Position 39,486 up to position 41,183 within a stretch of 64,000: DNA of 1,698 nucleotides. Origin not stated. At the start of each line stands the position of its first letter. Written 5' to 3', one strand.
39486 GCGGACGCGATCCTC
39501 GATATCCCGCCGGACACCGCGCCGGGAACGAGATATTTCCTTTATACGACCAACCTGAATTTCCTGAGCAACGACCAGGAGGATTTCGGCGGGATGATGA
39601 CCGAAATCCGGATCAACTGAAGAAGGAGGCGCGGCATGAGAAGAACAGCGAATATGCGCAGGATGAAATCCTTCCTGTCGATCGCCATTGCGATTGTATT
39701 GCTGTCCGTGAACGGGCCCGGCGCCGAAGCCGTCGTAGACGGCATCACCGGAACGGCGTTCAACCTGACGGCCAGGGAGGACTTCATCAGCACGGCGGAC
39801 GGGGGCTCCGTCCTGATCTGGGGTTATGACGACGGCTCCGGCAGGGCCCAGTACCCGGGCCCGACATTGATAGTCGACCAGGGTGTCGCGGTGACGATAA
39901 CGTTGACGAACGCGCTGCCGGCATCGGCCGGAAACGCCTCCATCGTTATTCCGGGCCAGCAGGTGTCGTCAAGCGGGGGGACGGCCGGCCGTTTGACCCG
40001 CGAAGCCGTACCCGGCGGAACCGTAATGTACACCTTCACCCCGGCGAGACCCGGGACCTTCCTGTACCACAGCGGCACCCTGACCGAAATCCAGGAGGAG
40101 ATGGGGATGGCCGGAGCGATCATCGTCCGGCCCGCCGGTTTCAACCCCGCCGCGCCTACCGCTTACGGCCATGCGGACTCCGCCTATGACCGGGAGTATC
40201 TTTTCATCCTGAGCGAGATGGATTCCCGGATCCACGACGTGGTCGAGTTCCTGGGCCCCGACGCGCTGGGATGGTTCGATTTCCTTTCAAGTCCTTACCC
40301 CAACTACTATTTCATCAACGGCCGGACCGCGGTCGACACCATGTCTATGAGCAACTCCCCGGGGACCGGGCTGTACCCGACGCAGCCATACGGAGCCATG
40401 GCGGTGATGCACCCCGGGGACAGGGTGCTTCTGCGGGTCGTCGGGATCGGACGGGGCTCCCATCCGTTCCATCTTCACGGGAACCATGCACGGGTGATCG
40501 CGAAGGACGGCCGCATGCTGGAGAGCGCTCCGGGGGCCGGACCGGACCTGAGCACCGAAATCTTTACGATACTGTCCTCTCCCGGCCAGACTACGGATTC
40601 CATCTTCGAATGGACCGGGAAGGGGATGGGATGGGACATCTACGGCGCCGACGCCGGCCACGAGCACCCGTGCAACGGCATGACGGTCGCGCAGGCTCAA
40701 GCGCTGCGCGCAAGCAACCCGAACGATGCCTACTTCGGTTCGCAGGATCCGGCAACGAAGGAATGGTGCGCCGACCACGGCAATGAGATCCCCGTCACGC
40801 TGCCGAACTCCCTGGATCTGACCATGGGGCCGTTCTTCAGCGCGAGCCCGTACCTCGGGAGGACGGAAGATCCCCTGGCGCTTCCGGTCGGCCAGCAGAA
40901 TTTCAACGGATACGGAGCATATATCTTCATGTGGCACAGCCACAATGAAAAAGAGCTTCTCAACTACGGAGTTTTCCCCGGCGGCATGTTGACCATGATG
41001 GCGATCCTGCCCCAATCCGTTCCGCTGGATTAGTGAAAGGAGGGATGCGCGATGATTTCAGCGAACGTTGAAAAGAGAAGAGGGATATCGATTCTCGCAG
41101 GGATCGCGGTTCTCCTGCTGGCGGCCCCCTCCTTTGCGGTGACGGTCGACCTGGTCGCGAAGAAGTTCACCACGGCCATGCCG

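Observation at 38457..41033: Copper ligands of a multicopper oxidase appear split between two adjacent proteins (candidate heteromeric MCO)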

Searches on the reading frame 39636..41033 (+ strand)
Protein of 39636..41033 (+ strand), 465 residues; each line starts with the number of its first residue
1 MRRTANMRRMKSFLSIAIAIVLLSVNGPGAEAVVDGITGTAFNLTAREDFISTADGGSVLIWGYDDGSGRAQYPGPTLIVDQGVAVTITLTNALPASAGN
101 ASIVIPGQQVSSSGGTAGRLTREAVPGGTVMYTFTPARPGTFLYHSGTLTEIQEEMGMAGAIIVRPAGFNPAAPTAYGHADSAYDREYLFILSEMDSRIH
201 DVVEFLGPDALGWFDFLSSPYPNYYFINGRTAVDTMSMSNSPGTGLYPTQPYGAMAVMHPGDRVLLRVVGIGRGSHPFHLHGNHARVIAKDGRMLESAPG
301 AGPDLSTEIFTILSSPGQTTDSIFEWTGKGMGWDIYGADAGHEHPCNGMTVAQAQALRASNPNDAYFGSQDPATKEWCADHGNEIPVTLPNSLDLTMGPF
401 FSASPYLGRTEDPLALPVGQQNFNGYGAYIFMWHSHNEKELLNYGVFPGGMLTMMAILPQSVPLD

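Call 3: search_protein_families(library=pfam, proteins=[window:39636-41033:+], max_evalue=0.01)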
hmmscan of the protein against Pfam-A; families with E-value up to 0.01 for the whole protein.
window:39636-41033:+ (465 aa): 2 families
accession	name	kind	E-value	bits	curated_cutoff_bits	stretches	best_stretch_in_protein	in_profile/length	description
PF07732.21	Cu-oxidase_3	-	1.6e-13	51.2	21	1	72-166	23-116/119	Multicopper oxidase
PF07731.20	Cu-oxidase_2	-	4.8e-10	39.8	20.4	1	244-294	24-73/137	Multicopper oxidase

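Call 4: search_protein_families(library=ncbifam, proteins=[window:39636-41033:+], max_evalue=0.01)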
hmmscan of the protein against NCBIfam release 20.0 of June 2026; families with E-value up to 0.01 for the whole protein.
window:39636-41033:+ (465 aa): 4 families
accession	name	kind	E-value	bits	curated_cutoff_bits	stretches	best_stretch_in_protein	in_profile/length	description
TIGR01480.1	copper_res_A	subfamily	2.5e-11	42.8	478.95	1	73-195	73-181/593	copper resistance system multicopper oxidase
TIGR03388.1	ascorbase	equivalog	8.5e-10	37.9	614.8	1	71-194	27-141/542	L-ascorbate oxidase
TIGR02376.1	Cu_nitrite_red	equivalog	2.7e-09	36.8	296.3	1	41-190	29-166/326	copper-containing nitrite reductase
NF008205.1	PRK10965.1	equivalog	4.8e-07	29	525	1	61-168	67-167/529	multicopper oxidase CueO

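Call 12: search_solved_structures(query=window:39636-41030:+, max_evalue=0.01, show_alignments=2)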
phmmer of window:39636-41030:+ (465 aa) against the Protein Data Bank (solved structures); distinct sequences matched with E-value up to 0.01: 105 (the best 60 are shown).
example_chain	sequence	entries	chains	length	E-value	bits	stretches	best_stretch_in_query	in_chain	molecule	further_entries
2zwn_A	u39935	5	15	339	7.2e-09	38.3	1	258-353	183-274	two-domain type laccase | Multicopper oxidase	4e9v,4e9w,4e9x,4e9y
3g5w_A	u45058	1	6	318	8.9e-08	34.7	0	68-172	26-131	Multicopper oxidase type 1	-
1zpu_A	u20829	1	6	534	1.1e-07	34.4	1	71-169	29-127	Iron transport multicopper oxidase FET3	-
1ndt_A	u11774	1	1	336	1.4e-07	34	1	28-203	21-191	PROTEIN (NITRITE REDUCTASE)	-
1aoz_A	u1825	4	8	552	2.1e-07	33.4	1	71-168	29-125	ASCORBATE OXIDASE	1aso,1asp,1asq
1ndr_A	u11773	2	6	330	3.5e-07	32.7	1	71-194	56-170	NITRITE REDUCTASE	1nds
9kvl_A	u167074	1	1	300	3.6e-07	32.6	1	70-195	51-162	Copper-containing nitrite reductase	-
9kwu_A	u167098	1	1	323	3.8e-07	32.6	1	70-202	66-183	Copper-containing nitrite reductase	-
3wkp_A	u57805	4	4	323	4.2e-07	32.4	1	70-195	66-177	Nitrite reductase | Copper-containing nitrite reductase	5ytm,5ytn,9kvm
3x1n_A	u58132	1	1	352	5.2e-07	32.1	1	70-195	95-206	Nitrite reductase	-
3wia_A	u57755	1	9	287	5.4e-07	32.1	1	70-195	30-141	Nitrite reductase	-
9kws_A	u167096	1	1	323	6.9e-07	31.7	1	70-202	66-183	Copper-containing nitrite reductase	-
3wi9_A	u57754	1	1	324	7.5e-07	31.6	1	70-195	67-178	Nitrite reductase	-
3wkq_A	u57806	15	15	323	7.7e-07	31.6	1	70-195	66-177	Nitrite reductase | Copper-containing nitrite reductase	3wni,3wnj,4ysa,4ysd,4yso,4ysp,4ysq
3x1e_A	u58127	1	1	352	9.5e-07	31.3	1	70-195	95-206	Nitrite reductase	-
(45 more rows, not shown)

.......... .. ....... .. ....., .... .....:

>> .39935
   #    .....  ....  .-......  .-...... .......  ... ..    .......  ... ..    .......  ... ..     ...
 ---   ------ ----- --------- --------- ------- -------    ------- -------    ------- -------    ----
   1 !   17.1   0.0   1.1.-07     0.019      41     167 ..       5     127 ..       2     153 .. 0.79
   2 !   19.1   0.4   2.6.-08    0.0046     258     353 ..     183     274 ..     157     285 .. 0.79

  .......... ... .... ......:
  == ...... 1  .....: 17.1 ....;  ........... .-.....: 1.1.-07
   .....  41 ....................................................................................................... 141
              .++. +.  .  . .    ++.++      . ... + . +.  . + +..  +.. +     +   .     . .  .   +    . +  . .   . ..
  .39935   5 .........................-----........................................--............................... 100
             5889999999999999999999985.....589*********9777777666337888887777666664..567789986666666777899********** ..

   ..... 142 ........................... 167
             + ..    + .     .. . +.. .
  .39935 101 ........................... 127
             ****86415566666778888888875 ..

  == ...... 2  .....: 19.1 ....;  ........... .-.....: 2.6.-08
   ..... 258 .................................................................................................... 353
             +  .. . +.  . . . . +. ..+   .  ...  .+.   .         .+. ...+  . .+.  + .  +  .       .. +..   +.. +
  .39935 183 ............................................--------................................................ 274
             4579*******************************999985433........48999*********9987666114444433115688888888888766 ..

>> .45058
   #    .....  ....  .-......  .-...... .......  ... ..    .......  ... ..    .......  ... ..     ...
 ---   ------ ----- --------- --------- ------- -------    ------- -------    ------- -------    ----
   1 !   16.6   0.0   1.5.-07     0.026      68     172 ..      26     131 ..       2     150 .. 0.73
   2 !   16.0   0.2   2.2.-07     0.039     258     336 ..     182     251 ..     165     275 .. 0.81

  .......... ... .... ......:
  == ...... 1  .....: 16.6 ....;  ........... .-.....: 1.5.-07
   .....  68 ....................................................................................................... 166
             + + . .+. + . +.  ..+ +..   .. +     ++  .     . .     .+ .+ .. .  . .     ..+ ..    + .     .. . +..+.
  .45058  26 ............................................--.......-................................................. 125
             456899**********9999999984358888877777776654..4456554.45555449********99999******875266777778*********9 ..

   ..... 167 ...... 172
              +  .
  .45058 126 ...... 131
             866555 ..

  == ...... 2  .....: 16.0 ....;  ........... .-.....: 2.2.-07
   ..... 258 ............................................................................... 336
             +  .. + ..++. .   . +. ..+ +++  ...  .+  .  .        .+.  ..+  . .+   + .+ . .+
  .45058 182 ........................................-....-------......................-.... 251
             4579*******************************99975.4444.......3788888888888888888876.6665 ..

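Call 19: find_homologous_proteins(query=window:39636-41030:+)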
Query window:39636-41030:+ (465 aa): 7634 proteins with E <= 0.001 among 8000 candidates; the best 120 are listed.
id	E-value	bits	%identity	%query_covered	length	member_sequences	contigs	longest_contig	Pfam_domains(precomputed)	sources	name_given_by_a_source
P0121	0.0e+0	1069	100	100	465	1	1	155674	PF07731.21,PF07732.22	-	-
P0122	1.6e-238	810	75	96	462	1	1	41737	PF07731.21,PF07732.22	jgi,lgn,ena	-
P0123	1.1e-191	656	64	100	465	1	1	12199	PF07731.21,PF07732.22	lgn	-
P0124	1.9e-185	635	63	98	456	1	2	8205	PF07731.21,PF07732.22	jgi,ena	jgi:hypothetical protein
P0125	7.4e-177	607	60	97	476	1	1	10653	PF07731.21,PF07732.22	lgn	-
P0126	8.1e-175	600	60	97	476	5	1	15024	PF07731.21,PF07732.22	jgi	-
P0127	9.0e-162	557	58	98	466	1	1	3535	PF07731.21,PF07732.22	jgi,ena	-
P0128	2.3e-159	549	57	93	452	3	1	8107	PF07731.21,PF07732.22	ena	-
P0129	4.6e-158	545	58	94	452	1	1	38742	PF07731.21,PF07732.22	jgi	-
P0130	1.1e-157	544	57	94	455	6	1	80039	PF07731.21,PF07732.22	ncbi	ncbi:MAG: multicopper oxidase domain-containing protein [bacterium]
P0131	4.7e-157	542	58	94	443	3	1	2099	PF07731.21,PF07732.22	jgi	jgi:manganese oxidase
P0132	2.3e-156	539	54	99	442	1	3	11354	PF07731.21,PF07732.22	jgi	jgi:manganese oxidase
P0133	4.7e-153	529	56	97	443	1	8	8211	PF07731.21,PF07732.22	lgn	-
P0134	1.1e-152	527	55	98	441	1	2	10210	PF07731.21,PF07732.22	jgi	-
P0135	1.3e-152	527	56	99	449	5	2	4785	PF07731.21,PF07732.22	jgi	jgi:manganese oxidase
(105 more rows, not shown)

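Call 47: search_protein_representatives(protein=window:39636-41030:+)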
Query: 465 residues. Proteins with E-value up to 0.001 (for the whole library): 3283; up to 1e-10: 1223; up to 1e-30: 206. The best 150 are listed.
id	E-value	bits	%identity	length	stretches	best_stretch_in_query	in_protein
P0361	2.9e-116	405.6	52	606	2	17-364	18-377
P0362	5.0e-116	404.8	54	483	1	14-460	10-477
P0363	3.7e-113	395.4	50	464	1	20-457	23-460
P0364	4.1e-113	395.2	56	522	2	25-346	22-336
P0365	1.2e-110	387.1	52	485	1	16-465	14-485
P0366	6.9e-110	384.6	52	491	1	19-457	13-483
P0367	1.7e-109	383.3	53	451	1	18-464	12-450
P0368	1.2e-108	380.5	50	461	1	14-462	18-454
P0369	1.9e-108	379.9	52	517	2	15-338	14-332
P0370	1.1e-106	374.1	51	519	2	216-463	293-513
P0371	2.1e-104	366.5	51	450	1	8-464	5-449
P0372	3.7e-104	365.7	50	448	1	13-460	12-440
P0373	4.8e-104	365.3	50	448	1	12-464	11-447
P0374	7.4e-104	364.7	47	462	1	25-465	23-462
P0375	3.3e-101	356.0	48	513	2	14-362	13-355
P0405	3.6e-79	283.3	43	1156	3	28-327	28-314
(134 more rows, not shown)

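Call 49: find_encoding_contigs(protein=P0405, flank=10000, max_places=3)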
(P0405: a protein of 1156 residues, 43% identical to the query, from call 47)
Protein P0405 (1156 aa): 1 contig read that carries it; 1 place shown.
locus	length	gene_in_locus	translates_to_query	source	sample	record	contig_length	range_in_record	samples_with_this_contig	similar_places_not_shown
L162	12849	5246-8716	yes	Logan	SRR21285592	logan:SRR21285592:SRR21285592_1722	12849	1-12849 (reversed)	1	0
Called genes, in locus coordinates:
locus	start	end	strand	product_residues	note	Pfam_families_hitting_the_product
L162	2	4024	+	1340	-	?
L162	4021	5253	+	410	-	PF07731:Cu-oxidase_2 (faint), PF07732:Cu-oxidase_3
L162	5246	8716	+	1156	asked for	PF07732:Cu-oxidase_3, PF07731:Cu-oxidase_2 (faint), PF07732:Cu-oxidase_3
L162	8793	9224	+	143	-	-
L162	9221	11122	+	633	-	PF04234:CopC, PF05425:CopD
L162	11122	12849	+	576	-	?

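Call 50: predict_structure(alignment_id=A2)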
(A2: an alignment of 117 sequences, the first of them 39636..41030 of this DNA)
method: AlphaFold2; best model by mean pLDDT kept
length: 465 residues; sequences in the alignment: 117
mean_pLDDT: 90.3   pTM: 0.88
mean pLDDT of the five models: 90.3, 88.7, 88.6, 88.6, 86.5
residues with pLDDT >= 90: 316; 70-90: 120; 50-70: 27; < 50: 2
segments of 3 or more residues with pLDDT < 50: none
pLDDT, mean of each block of 10 residues (from residue 1): 72 89 65 84 97 87 92 95 98 98 98 98 98 98 97 96 97 96 96 96 97 93 92 82 70 88 97 94 94 97 97 96 94 90 93 97 96 94 87 81 81 63 83 87 76 92 86
secondary structure, 60 per line:
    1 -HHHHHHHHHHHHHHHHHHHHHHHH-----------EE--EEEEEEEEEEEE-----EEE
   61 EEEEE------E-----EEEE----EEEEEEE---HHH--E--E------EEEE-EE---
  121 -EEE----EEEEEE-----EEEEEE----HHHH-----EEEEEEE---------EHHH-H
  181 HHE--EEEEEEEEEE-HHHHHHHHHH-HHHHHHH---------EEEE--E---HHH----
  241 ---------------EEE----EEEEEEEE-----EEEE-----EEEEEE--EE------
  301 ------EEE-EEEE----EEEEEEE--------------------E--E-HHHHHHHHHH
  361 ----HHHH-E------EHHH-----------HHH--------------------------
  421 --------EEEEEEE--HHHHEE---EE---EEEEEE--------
elements in order: H2-25 E41-52 E58-65 E78-81 E86-92 E111-114 E122-124 E129-134 E140-145 H150-153 E159-165 E186-195 H197-206 H208-214 E224-227 E256-258 E263-270 E276-279 E285-290 E307-309 E311-314 E319-325 H351-360 H365-368 E429-435 H438-441 E452-457

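Call 55: fold_search(model_id=the predicted structure, library=pdb)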
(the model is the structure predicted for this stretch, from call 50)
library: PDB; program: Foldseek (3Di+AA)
matches with E <= 10: 1401; with E <= 0.001: 584
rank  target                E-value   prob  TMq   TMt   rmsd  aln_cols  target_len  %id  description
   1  2zwn_A                2.9e-19  1.00  0.51  0.73   4.4       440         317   18  Crystal structure of the novel two-domain type laccase from a metagenome (released 2009-04-07)
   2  2zwn_B                4.3e-19  1.00  0.51  0.73   4.3       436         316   18  Crystal structure of the novel two-domain type laccase from a metagenome (released 2009-04-07)
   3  3g5w_A                4.9e-18  1.00  0.50  0.72   3.8       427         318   17  Crystal structure of Blue Copper Oxidase from Nitrosomonas europaea (released 2009-02-17)
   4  3wia_I                1.8e-17  1.00  0.42  0.68   5.2       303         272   18  Crystal structure of the N-terminal 1-37 residues deleted mutant of Geobacillus copper nitrite reductase (released 2014-07-23)
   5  3wi9                  3.2e-17  1.00  0.42  0.62  14.0       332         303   17  Crystal structure of copper nitrite reductase from Geobacillus kaustophilus (released 2014-07-23)
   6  3wia_A                8.1e-17  1.00  0.41  0.66   5.3       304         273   18  Crystal structure of the N-terminal 1-37 residues deleted mutant of Geobacillus copper nitrite reductase (released 2014-07-23)
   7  9cck_A                1.6e-16  1.00  0.48  0.54   4.4       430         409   17  Multi-copper oxidase with a C-terminal cupredoxin domain from Nitrosopumilus maritimus (released 2025-02-05)
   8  3x1e                  1.7e-16  1.00  0.42  0.63   6.2       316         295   18  Structure of copper-containing nitrite reductase from Geobacillus thermodenitrificans without chloride (released 2015-11-18)
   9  9kws                  1.7e-16  1.00  0.41  0.61   5.8       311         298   17  D98N mutant of a copper-containing nitrite reductase from Geobacillus thermodenitrificans (released 2025-06-11)
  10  3x1f                  2.1e-16  1.00  0.41  0.63   5.2       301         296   19  H294M mutant of copper-containing nitrite reductase from Geobacillus thermodenitrificans (released 2015-11-18)
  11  4zk8                  2.1e-16  1.00  0.41  0.62   5.8       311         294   17  Copper-containing nitrite reductase from thermophilic bacterium Geobacillus thermodenitrificans (Re-refined) (released 2015-05-20)
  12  9kwu                  2.4e-16  1.00  0.41  0.62   5.2       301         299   19  D98N/C135A mutant of a copper-containing nitrite reductase in complex with nitrite (released 2025-06-11)
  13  9kvl                  2.4e-16  1.00  0.41  0.61   5.8       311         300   17  Neutron and X-ray joint refined structure of a copper-containing nitrite reductase (C135A mutant) in complex with nitrit (released 2025-06-11)
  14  9kwv                  2.4e-16  1.00  0.41  0.61   5.8       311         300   17  Structure of a D98N/C135A/G136A mutant copper-containing nitrite reductase in complex with nitrite (released 2025-06-11)
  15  4kns_A                2.5e-16  1.00  0.42  0.67   5.6       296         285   21  Reduced crystal structure of the Nitrosomonas europaea copper nitrite reductase at pH 6.5 (released 2013-07-24)
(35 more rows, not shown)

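Call 68: find_related_loci(query=window:39636-41030:+, collection=genome_contigs, flank=6000)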
Query window:39636-41030:+ (465 aa) in genome_contigs; peptide patterns used: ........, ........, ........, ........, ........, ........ (x = any residue, [..] = any of these).
526 stretches matched a pattern; 496 encode a relative of the query (tblastn E <= 1e-3); the best 80 are kept; 80 distinct loci.
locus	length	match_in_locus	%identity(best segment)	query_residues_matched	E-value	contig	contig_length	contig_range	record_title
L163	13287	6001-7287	52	2-464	2e-140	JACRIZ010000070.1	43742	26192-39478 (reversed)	MAG: Rhodocyclales bacterium isolate NC_groundwater_1816_Pr3_B-0.1um_66_141 SR-2_scaffold_141_1548046, whole genome shot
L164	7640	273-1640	49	2-464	7e-139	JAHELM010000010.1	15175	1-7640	MAG: Rhodospirillales bacterium isolate Ww62 NODE_7959_length_15175_cov_2.547894, whole genome shotgun sequence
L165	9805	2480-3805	52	2-459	5e-139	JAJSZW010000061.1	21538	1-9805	MAG: Deltaproteobacteria bacterium isolate SM7059A Ga0402080_102, whole genome shotgun sequence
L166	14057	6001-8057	52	7-460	6e-137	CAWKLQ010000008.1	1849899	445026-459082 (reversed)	MAG: uncultured beta proteobacterium isolate MFD04651.bin.1.130 genome assembly, contig: contig_4973, whole genome shotg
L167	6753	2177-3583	49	2-464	1e-130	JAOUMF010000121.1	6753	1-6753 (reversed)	MAG: Alphaproteobacteria bacterium isolate 8_1_July_SF_Bin3 8_1_July_SF_Bin3_scaffold_5806_c1, whole genome shotgun sequ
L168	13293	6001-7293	49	2-464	2e-130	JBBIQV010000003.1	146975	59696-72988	MAG: Nitrospiraceae bacterium isolate PGF172224_bin_334 NODE_42_length_146975_cov_8.022223, whole genome shotgun sequenc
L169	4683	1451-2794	48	1-464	2e-131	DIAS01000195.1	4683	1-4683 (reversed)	MAG TPA_asm: Bacteroidales bacterium UBA5072 UBA5072_contig_24469, whole genome shotgun sequence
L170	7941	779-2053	48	3-465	4e-126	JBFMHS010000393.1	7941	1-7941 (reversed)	MAG: Pseudomonadota bacterium isolate MAG330 MAG330_393, whole genome shotgun sequence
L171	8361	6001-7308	49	29-459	2e-125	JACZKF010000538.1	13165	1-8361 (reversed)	MAG: Desulfuromonadales bacterium isolate MAG38 geobacteraceae_2_contig_1291861, whole genome shotgun sequence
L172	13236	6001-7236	51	31-462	2e-123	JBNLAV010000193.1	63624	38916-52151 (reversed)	MAG: Desulfobacteraceae bacterium isolate C2.bin.44.orig k141_2039718, whole genome shotgun sequence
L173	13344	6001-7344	47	1-464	8e-123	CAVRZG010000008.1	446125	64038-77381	MAG: uncultured Nitrospiraceae bacterium isolate MFD05942.bin.3.50 genome assembly, contig: contig_13576, whole genome s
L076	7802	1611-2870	47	8-461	4e-123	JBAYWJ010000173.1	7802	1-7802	MAG: Kiritimatiellia bacterium isolate SO_2016_LW3_80 scaffold14419_LW162_2016, whole genome shotgun sequence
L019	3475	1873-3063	49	31-464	8e-126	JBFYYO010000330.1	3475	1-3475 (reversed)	MAG: Syntrophobacterales bacterium isolate PPR_0410 scaffold_18342, whole genome shotgun sequence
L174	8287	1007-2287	47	2-464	2e-122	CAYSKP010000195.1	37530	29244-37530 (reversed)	MAG TPA_asm: uncultured Pirellulales bacterium isolate binchicken_co216_239 genome assembly, contig: k141_919564, whole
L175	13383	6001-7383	46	1-464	2e-121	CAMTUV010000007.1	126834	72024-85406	MAG: uncultured Nitrospirae bacterium isolate G03_MAG_00019 genome assembly, contig: G03_MAG_00019_000000000008, whole g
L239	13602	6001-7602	39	5-465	9e-94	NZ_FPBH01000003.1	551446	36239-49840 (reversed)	Paraburkholderia aspalathi strain LMG 27731, whole genome shotgun sequence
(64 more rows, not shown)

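Call 74: search_protein_families(library=pfam, proteins=[L239:1391-2449:+, L239:2439-3023:+, L239:3140-4018:-, L239:889-1254:+, L162:8793-9221:+, L162:9221-11119:+], max_evalue=0.01)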
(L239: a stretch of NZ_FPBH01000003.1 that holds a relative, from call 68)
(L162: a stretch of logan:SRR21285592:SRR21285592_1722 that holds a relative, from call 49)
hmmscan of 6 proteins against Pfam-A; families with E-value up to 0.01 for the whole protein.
L239:1391-2449:+ (352 aa): 0 families

L239:2439-3023:+ (194 aa): 4 families
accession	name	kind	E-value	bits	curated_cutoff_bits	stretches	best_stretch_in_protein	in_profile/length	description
PF00578.27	AhpC-TSA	-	1.5e-17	64.1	26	1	53-161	1-115/124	AhpC/TSA family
PF08534.16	Redoxin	-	2.4e-12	47.3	26.6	1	53-160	2-121/148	Redoxin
PF13905.12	Thioredoxin_8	-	4.2e-06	27.4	27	1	77-134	1-57/94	Thioredoxin-like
PF00085.26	Thioredoxin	-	0.00046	20.6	23.5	1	78-114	19-54/103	Thioredoxin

L239:3140-4018:- (292 aa): 0 families

L239:889-1254:+ (121 aa): 1 family
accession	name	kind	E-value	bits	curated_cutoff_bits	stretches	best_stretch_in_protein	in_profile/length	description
PF11162.13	DUF2946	-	8.8e-16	59.1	23.7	1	11-118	1-117/117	Protein of unknown function (DUF2946)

L162:8793-9221:+ (143 aa): 0 families

L162:9221-11119:+ (633 aa): 3 families
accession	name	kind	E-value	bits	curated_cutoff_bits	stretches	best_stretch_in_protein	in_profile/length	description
PF04234.18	CopC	-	1.1e-17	65.2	23.3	1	34-128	1-92/92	CopC domain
PF05425.18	CopD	-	4.8e-15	56.3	32.1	1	342-452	3-105/105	Copper resistance protein D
PF13205.12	Big_5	-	2.7e-05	25.3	23.6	1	36-107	6-81/105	Bacterial Ig-like domain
